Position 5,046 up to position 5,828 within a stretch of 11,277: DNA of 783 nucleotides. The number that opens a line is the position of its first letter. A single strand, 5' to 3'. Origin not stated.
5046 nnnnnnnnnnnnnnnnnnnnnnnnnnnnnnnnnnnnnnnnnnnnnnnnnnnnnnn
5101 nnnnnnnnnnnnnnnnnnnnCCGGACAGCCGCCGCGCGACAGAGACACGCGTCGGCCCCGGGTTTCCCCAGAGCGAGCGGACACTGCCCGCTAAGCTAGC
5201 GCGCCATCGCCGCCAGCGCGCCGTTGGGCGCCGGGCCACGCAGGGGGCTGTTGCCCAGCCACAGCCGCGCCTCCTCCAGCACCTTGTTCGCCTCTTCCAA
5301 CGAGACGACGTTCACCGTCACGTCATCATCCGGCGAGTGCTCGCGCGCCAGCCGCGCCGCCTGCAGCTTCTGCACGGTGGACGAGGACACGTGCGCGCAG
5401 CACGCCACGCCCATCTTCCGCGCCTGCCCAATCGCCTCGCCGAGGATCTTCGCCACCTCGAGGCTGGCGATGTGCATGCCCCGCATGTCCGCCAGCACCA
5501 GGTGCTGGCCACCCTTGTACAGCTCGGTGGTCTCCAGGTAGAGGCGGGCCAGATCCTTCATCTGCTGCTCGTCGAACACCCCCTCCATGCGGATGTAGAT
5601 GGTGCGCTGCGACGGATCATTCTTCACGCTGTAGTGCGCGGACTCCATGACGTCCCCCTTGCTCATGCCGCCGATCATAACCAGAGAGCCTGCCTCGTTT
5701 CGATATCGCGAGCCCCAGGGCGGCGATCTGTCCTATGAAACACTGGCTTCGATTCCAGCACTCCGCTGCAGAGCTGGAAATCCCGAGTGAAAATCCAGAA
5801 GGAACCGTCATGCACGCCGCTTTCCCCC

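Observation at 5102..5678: STAS-fold gene sits 75 bp upstream of, and co-oriented with, the giant patatin gene, so a probable operon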

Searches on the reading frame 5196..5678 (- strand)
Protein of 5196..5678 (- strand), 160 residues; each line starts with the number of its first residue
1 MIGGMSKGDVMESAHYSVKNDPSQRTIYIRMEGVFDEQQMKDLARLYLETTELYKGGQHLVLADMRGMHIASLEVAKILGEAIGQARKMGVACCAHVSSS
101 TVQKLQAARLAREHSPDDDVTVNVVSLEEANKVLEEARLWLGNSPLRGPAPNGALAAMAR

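Call 6: search_protein_families(library=pfam, proteins=[window:5196-5678:-], max_evalue=10)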
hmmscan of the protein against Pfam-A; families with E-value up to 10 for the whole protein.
window:5196-5678:- (160 aa): 2 families
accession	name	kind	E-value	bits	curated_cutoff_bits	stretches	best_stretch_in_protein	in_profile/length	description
PF11964.13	SpoIIAA-like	-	0.0085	17.2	25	1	27-141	2-105/106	SpoIIAA-like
PF24679.1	Nodulin_C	-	0.2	12.1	26.5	1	54-105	4-55/88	Nodulin C-terminal domain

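Call 7: search_protein_families(library=ncbifam, proteins=[window:5196-5678:-], max_evalue=10)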
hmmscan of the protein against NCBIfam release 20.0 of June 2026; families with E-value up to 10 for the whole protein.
window:5196-5678:- (160 aa): 0 families

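Call 8: find_homologous_proteins(query=window:5196-5678:-)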
Query window:5196-5678:- (160 aa): 123 proteins with E <= 0.001 among 175 candidates; the best 120 are listed.
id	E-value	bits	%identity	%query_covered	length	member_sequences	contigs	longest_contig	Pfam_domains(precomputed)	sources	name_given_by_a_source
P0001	1.2e-93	329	96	100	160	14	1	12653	-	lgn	-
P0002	1.2e-83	296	91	94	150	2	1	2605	-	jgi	-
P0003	7.5e-82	290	91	94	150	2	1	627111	-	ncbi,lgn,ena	-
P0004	5.7e-81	288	89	94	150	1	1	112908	-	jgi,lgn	jgi:hypothetical protein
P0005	3.4e-70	253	79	94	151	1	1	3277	-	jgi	jgi:hypothetical protein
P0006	4.2e-70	252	77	94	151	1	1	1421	-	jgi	jgi:hypothetical protein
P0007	1.9e-69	250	81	84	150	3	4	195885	-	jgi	jgi:hypothetical protein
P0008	3.7e-69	249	80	94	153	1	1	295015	-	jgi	jgi:hypothetical protein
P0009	2.1e-68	247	79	91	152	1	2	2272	-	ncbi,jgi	jgi:hypothetical protein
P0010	3.6e-64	233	80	83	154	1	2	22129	-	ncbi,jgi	jgi:hypothetical protein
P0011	1.8e-63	231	73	92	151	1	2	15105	-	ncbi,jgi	jgi:hypothetical protein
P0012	5.3e-54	200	65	90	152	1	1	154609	-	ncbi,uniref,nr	ncbi:hypothetical protein [Hyalangium gracile]|uniref:hypothetical protein n=1 Tax=Hyalangium gracil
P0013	6.6e-54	200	67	89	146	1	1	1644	-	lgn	-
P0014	6.7e-54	200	67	88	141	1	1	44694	-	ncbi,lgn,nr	ncbi:MAG: hypothetical protein JXB05_23520 [Myxococcaceae bacterium]|nr:hypothetical protein [Myxoco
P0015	9.3e-54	199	66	86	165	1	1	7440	-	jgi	jgi:hypothetical protein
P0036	2.6e-51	191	63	91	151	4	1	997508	-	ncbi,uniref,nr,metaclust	ncbi:hypothetical protein [Hyalangium minutum]|uniref:STAS domain-containing protein n=1 Tax=Hyalang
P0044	1.6e-50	189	68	83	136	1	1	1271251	-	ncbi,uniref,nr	ncbi:hypothetical protein [Hyalangium rubrum]|uniref:STAS domain-containing protein n=1 Tax=Hyalangi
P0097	3.6e-29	120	59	69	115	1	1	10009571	-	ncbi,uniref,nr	ncbi:hypothetical protein POL68_36135 [Stigmatella sp. ncwal1]|uniref:STAS domain-containing protein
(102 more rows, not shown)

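Call 12: find_related_loci(query=A1, collection=genome_contigs, flank=8000)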
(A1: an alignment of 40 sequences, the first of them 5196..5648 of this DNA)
Query A1 (150 aa) in genome_contigs; peptide patterns used: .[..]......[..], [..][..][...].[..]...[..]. (x = any residue, [..] = any of these).
153 stretches matched a pattern; 51 encode a relative of the query (tblastn E <= 1e-3); 51 distinct loci.
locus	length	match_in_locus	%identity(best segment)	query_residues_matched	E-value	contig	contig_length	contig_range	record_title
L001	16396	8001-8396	70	1-132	1e-60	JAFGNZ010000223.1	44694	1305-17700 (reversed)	MAG: Myxococcaceae bacterium isolate Zod_Metabat.575 k87_6692496, whole genome shotgun sequence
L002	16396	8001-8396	68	1-132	1e-59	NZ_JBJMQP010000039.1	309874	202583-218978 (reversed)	MAG: Hyalangium sp. isolate H3_16_all_fractions_metab_25_68_0 k255_1456742, whole genome shotgun sequence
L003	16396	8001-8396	67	1-132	4e-59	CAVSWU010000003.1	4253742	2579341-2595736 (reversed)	MAG: uncultured delta proteobacterium isolate MFD05674.bin.1.60 genome assembly, contig: contig_8560, whole genome shotg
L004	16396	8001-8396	66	1-132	1e-57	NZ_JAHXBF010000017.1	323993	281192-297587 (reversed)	Hyalangium versicolor strain H56D21 NODE_17_length_323993_cov_22.205881, whole genome shotgun sequence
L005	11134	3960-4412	59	1-150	3e-55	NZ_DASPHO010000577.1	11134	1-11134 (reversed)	MAG: Hyalangium sp. isolate SMAG_U11958 k141_6153367, whole genome shotgun sequence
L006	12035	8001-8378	60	6-131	2e-45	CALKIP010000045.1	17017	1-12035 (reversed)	MAG TPA_asm: uncultured bacterium isolate SRR6713625_bin.14_CONCOCT_v1.1_MAG genome assembly, contig: ERZ794971.1908, wh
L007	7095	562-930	61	6-128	8e-45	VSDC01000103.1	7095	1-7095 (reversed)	MAG: Gemmatimonadota bacterium isolate ZCIRG16 NODE_2117_length_7095_cov_11.740057, whole genome shotgun sequence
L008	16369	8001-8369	62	6-128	4e-43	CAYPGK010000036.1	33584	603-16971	MAG TPA_asm: uncultured Gemmatimonadaceae bacterium isolate SRP268622_co1_34 genome assembly, contig: NODE_2488_length_3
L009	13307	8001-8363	57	6-126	1e-42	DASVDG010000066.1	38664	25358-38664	MAG TPA_asm: Longimicrobiales bacterium isolate SMAG_U2027 k141_231079, whole genome shotgun sequence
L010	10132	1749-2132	55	1-128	4e-41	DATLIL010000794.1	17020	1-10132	MAG TPA_asm: Polyangiaceae bacterium isolate SMAG_U13667 k141_4512220, whole genome shotgun sequence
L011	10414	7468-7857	55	4-133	2e-39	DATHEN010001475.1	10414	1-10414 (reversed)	MAG TPA_asm: Polyangiaceae bacterium isolate SMAG_U12422 k141_316376, whole genome shotgun sequence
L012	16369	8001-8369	53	6-128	7e-38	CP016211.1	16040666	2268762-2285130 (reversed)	Minicystis rosea strain DSM 24000 chromosome, complete genome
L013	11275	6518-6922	49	2-133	8e-37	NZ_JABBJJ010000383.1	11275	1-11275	Pyxidicoccus fallax strain DSM 14698 NODE_383_length_11275_cov_41.4462, whole genome shotgun sequence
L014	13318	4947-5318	55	5-128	7e-37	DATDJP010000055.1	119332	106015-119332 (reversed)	MAG TPA_asm: Polyangiaceae bacterium isolate SMAG_U333 k141_584308, whole genome shotgun sequence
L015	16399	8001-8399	46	6-136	1e-36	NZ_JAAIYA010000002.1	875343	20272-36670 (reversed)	Pyxidicoccus caerfyrddinensis strain CA032A NODE_2_length_875343_cov_21.4147, whole genome shotgun sequence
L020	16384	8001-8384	50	6-133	4e-36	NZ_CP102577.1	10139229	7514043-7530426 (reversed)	Corallococcus exercitus strain SDU142 chromosome, complete genome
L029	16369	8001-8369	50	6-128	2e-35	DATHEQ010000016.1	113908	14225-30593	MAG TPA_asm: Polyangiaceae bacterium isolate SMAG_U12425 k141_725143, whole genome shotgun sequence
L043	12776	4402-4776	47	4-128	1e-32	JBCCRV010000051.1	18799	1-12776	MAG: Myxococcota bacterium isolate P01_D01_bin.40 k141_2473267_length_18799_cov_14.0000, whole genome shotgun sequence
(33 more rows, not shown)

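Call 22: predict_structure(alignment_id=A1)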
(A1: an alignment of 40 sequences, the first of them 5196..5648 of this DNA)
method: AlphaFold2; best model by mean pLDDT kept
length: 150 residues; sequences in the alignment: 40
mean_pLDDT: 82.6   pTM: 0.76
mean pLDDT of the five models: 82.6, 82.1, 81.8, 80.5, 77.4
residues with pLDDT >= 90: 84; 70-90: 31; 50-70: 18; < 50: 17
segments of 3 or more residues with pLDDT < 50: 134-150
pLDDT, mean of each block of 10 residues (from residue 1): 87 96 93 97 95 91 87 91 89 70 65 91 92 53 40
secondary structure, 60 per line:
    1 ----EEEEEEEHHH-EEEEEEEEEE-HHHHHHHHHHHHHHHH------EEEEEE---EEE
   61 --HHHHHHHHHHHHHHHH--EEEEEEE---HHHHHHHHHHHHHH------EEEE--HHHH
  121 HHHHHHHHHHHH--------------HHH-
elements in order: E5-11 E16-25 H27-42 E49-54 E58-60 H63-78 E81-87 H91-104 E111-114 H117-132

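Call 24: search_protein_representatives(alignment_id=A1)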
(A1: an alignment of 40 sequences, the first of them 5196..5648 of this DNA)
Query: 40 sequences, 149 profile positions. Proteins with E-value up to 0.001 (for the whole library): 277; up to 1e-10: 77; up to 1e-30: 39. The best 150 are listed.
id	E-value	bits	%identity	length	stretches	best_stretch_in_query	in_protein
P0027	3.5e-62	224.8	-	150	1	2-139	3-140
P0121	2.7e-54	199.2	-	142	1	2-136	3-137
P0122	2.7e-51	189.5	-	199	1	3-134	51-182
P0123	3.2e-49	182.8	-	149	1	3-134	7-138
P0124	7.7e-49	181.5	-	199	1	4-139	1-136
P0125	5.1e-47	175.6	-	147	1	6-136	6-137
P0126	1.0e-45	171.4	-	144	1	4-136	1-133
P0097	2.8e-45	170.0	-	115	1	29-139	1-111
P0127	1.5e-42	161.1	-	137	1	5-135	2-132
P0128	1.6e-42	161.1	-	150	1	4-130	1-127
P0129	3.3e-42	160.0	-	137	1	7-134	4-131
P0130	1.8e-41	157.6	-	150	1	3-132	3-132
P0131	5.1e-41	156.1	-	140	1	5-135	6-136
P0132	1.3e-40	154.8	-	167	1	4-142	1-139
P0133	1.6e-39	151.3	-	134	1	4-126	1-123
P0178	7.9e-17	77.6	-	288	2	11-131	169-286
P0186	1.6e-13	66.9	-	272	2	30-130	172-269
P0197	2.0e-10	56.8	-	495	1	3-103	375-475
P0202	1.1e-09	54.5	-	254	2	11-107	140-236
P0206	6.4e-09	52.0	-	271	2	15-130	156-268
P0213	1.2e-08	51.1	-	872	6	28-71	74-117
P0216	1.5e-08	50.7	-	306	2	3-103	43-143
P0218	2.4e-08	50.1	-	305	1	4-102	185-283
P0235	4.0e-07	46.1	-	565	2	3-102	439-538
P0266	8.1e-06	41.9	-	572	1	6-101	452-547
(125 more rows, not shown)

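Call 25: search_protein_families(library=pfam, proteins=[P0197, P0235, P0266, P0178, P0186, P0206, P0218, P0216, P0213, P0202], max_evalue=0.01)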
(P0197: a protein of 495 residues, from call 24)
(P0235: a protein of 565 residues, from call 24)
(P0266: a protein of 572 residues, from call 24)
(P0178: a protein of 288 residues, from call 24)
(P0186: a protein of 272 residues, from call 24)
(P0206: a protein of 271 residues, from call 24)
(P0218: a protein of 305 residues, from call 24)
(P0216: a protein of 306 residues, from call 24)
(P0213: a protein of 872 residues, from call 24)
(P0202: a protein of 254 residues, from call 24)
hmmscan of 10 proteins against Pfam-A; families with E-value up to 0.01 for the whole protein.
P0197 (495 aa): 4 families
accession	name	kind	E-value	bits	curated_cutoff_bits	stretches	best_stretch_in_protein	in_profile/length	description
PF00069.31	Pkinase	-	4.2e-38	131.7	31.7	1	25-287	2-251/263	Protein kinase domain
PF07714.23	PK_Tyr_Ser-Thr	-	2.2e-17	63.6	23.1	1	27-228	4-202/258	Protein tyrosine and serine/threonine kinase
PF01636.29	APH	-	3.1e-09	37.4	23.2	2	139-182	159-203/239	Phosphotransferase enzyme family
PF06293.20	Kdo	-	0.00016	21.7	21.3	1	101-175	93-168/207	Lipopolysaccharide kinase (Kdo/WaaP) family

P0235 (565 aa): 6 families
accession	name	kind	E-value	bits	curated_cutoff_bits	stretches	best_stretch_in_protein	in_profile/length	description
PF00069.31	Pkinase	-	7.2e-44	150.6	31.7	1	15-263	1-251/263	Protein kinase domain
PF07714.23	PK_Tyr_Ser-Thr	-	1.6e-28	100.2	23.1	1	17-238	3-226/258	Protein tyrosine and serine/threonine kinase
PF11964.13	SpoIIAA-like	-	3.9e-07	31.2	25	0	500-558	46-105/106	SpoIIAA-like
PF01636.29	APH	-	6.5e-07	29.8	23.2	1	40-132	22-110/239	Phosphotransferase enzyme family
PF06293.20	Kdo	-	9.7e-05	22.3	21.3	1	100-160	105-166/207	Lipopolysaccharide kinase (Kdo/WaaP) family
PF25056.1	DUF7793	-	0.0025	18.3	26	0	514-560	65-111/113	Domain of unknown function (DUF7793)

P0266 (572 aa): 4 families
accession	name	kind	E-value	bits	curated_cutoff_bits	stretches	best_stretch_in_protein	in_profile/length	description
PF00069.31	Pkinase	-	6.3e-39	134.4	31.7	1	19-230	1-202/263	Protein kinase domain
PF07714.23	PK_Tyr_Ser-Thr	-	3.5e-19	69.6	23.1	1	22-226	4-207/258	Protein tyrosine and serine/threonine kinase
PF06293.20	Kdo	-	7.1e-05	22.8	21.3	1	94-167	92-166/207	Lipopolysaccharide kinase (Kdo/WaaP) family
PF01636.29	APH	-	7.9e-05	23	23.2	1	138-177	168-204/239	Phosphotransferase enzyme family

P0178 (288 aa): 1 family
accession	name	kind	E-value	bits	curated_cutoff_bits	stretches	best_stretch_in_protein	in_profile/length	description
PF17944.6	Arg_decarbox_C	-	0.0054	17.7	23.3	0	20-37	27-44/51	Arginine decarboxylase C-terminal helical extension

P0186 (272 aa): 0 families

P0206 (271 aa): 0 families

P0218 (305 aa): 0 families

P0216 (306 aa): 2 families
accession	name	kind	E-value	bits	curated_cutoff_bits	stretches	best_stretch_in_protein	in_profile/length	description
PF11964.13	SpoIIAA-like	-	8.2e-10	39.8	25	1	84-162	28-105/106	SpoIIAA-like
PF25056.1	DUF7793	-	4.2e-07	30.4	26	0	116-163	63-110/113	Domain of unknown function (DUF7793)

P0213 (872 aa): 1 family
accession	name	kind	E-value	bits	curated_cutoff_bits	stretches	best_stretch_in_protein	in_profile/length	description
PF05899.18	Cupin_3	-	4e-17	62.1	23.5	0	177-240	5-67/74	EutQ-like cupin domain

P0202 (254 aa): 3 families
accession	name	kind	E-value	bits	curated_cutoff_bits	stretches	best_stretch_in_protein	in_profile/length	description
PF11964.13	SpoIIAA-like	-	2.3e-10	41.5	25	2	16-121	2-105/106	SpoIIAA-like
PF01782.24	RimM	-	0.0067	17.1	23.5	0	7-34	50-75/84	RimM N-terminal domain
PF25056.1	DUF7793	-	0.0082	16.6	26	0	152-251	17-110/113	Domain of unknown function (DUF7793)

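Call 26: fold_search(model_id=the predicted structure, library=pdb)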
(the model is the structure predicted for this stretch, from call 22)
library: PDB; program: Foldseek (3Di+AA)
matches with E <= 10: 673; with E <= 0.001: 11
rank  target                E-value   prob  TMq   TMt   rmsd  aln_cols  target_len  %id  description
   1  6jhk_A                1.4e-04  1.00  0.59  0.74   3.7       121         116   15  Crystal Structure of Bacillus subtilis RsbS (released 2019-09-11)
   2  4xs5_A                1.9e-04  1.00  0.61  0.74   3.2       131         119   12  Crystal structure of Sulfate transporter/antisigma-factor antagonist STAS from Dyadobacter fermentans DSM 18053 (released 2015-02-11)
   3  6m36_H                2.5e-04  1.00  0.55  0.77   2.9       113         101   11  The crystal structure of B. subtilis RsbV/RsbW complex in the monoclinic crystal form (released 2020-07-15)
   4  4hyl_A                2.5e-04  1.00  0.52  0.66   4.6       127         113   13  The crystal structure of an anti-sigma-factor antagonist from Haliangium ochraceum DSM 14365 (released 2012-11-28)
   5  4qtp_B                3.9e-04  1.00  0.55  0.68   3.6       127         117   12  Crystal Structure of an Anti-sigma Factor Antagonist from Mycobacterium paratuberculosis (released 2014-07-16)
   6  4qtp_A                4.7e-04  1.00  0.55  0.69   3.6       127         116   12  Crystal Structure of an Anti-sigma Factor Antagonist from Mycobacterium paratuberculosis (released 2014-07-16)
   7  1tid_B                6.0e-04  1.00  0.62  0.75   2.9       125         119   11  Crystal Structures of the ADP and ATP bound forms of the Bacillus Anti-sigma factor SpoIIAB in complex with the Anti-a (released 2004-06-15)
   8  6jhk_B                6.4e-04  1.00  0.56  0.70   3.6       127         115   16  Crystal Structure of Bacillus subtilis RsbS (released 2019-09-11)
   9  2q3l_A                6.4e-04  1.00  0.60  0.69   3.8       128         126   15  CRYSTAL STRUCTURE OF AN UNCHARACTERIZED PROTEIN FROM DUF3478 FAMILY WITH A SPOIIAA-LIKE FOLD (SHEW_3102) FROM SHEWANEL (released 2007-06-12)
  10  4qtp_D                7.7e-04  1.00  0.57  0.71   3.4       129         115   12  Crystal Structure of an Anti-sigma Factor Antagonist from Mycobacterium paratuberculosis (released 2014-07-16)
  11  8ih8_B                9.9e-04  1.00  0.57  0.69   3.5       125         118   12  anti-sigmaF factor and Anti-sigmaF factor antagonist complex(usfx-RsfB) (released 2024-02-28)
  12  1th8_B                1.4e-03  1.00  0.61  0.77   3.0       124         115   11  Crystal Structures of the ADP and ATP bound forms of the Bacillus Anti-sigma factor SpoIIAB in complex with the Anti-a (released 2004-06-15)
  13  8ih8_A                1.4e-03  1.00  0.56  0.70   4.0       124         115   14  anti-sigmaF factor and Anti-sigmaF factor antagonist complex(usfx-RsfB) (released 2024-02-28)
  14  2q3l_B                1.4e-03  1.00  0.55  0.65   4.0       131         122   18  CRYSTAL STRUCTURE OF AN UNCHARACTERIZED PROTEIN FROM DUF3478 FAMILY WITH A SPOIIAA-LIKE FOLD (SHEW_3102) FROM SHEWANEL (released 2007-06-12)
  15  6m36_D                1.6e-03  1.00  0.49  0.69   4.1       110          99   13  The crystal structure of B. subtilis RsbV/RsbW complex in the monoclinic crystal form (released 2020-07-15)
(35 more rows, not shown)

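Call 27: find_encoding_contigs(protein=P0003, flank=8000, max_places=3)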
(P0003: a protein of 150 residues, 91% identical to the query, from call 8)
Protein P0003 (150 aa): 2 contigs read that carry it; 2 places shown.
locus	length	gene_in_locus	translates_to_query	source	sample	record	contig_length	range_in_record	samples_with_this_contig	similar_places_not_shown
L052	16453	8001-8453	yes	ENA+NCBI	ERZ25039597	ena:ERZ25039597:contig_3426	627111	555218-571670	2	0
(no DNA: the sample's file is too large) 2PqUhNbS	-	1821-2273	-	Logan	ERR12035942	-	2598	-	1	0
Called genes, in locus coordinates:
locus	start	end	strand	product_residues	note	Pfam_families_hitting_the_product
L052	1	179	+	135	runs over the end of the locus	PF13103:TonB_2, PF03544:TonB_C (weak)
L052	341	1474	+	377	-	PF00067:p450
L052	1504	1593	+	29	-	-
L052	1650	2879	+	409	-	PF00067:p450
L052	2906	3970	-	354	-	PF03060:NMO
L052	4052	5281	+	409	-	PF00067:p450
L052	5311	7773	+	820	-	PF12704:MacB_PCD, PF02687:FtsX, PF12704:MacB_PCD, PF02687:FtsX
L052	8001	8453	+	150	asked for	-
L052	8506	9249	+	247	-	-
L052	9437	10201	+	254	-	-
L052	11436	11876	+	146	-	-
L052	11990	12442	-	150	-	PF00583:Acetyltransf_1 (faint), PF13673:Acetyltransf_10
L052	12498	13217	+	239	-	-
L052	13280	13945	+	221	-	PF08487:VIT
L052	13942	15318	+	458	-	-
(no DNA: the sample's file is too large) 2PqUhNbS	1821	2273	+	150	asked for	-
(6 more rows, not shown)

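Call 28: find_encoding_contigs(protein=P0008, flank=8000, max_places=3)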
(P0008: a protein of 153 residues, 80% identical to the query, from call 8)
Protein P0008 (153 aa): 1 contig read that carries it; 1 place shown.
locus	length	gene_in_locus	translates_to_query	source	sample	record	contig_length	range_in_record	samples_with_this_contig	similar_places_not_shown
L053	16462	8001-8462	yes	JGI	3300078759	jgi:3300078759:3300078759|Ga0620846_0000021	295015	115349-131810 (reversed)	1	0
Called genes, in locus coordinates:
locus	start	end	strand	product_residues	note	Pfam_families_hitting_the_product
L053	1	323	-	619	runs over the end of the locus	PF01464:SLT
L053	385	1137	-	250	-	PF15579:Imm52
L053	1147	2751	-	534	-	PF15648:Tox-REase-5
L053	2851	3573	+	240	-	PF08713:DNA_alkylation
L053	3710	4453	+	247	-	PF00481:PP2C (faint), PF13672:PP2C_2, PF07228:SpoIIE (weak)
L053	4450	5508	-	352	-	PF03060:NMO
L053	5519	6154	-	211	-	-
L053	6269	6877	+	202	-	PF02798:GST_N, PF13417:GST_N_3, PF13409:GST_N_2, PF00043:GST_C, PF14497:GST_C_3, PF13410:GST_C_2 (weak)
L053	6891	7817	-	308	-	-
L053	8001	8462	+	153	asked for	-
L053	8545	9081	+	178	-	-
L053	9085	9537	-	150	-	PF00583:Acetyltransf_1 (weak), PF13673:Acetyltransf_10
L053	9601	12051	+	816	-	PF08487:VIT (faint)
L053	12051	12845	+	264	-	PF09721:Exosortase_EpsH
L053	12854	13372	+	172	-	-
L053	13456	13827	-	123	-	-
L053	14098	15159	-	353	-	PF02668:TauD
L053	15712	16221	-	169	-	PF13302:Acetyltransf_3, PF00583:Acetyltransf_1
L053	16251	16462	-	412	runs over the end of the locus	PF05977:MFS_3, PF07690:MFS_1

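Call 34: find_encoding_contigs(protein=P0097, flank=6000, max_places=1)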
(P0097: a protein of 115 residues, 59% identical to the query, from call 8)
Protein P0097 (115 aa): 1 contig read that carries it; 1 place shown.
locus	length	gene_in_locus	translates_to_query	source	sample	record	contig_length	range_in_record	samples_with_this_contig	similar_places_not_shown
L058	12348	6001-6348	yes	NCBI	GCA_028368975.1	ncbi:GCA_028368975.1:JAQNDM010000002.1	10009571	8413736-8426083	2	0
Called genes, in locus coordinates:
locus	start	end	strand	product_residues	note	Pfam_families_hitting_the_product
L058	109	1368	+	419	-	PF13529:Peptidase_C39_2 (weak)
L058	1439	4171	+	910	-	PF00069:Pkinase, PF07714:PK_Tyr_Ser-Thr, PF13424:TPR_12, PF13432:TPR_16 (weak), PF17874:TPR_MalT (weak), PF13424:TPR_12, PF24885:TPR_NPHP3, PF13424:TPR_12, +13 more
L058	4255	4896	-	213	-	-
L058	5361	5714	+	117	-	-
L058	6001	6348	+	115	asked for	-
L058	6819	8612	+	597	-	-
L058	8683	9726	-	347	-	PF00106:adh_short, PF08659:KR, PF13561:adh_short_C2, PF08643:DUF1776 (weak)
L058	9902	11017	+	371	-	PF00155:Aminotran_1_2, PF00266:Aminotran_5, PF01053:Cys_Met_Meta_PP (weak)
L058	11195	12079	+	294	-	-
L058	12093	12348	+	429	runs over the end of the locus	-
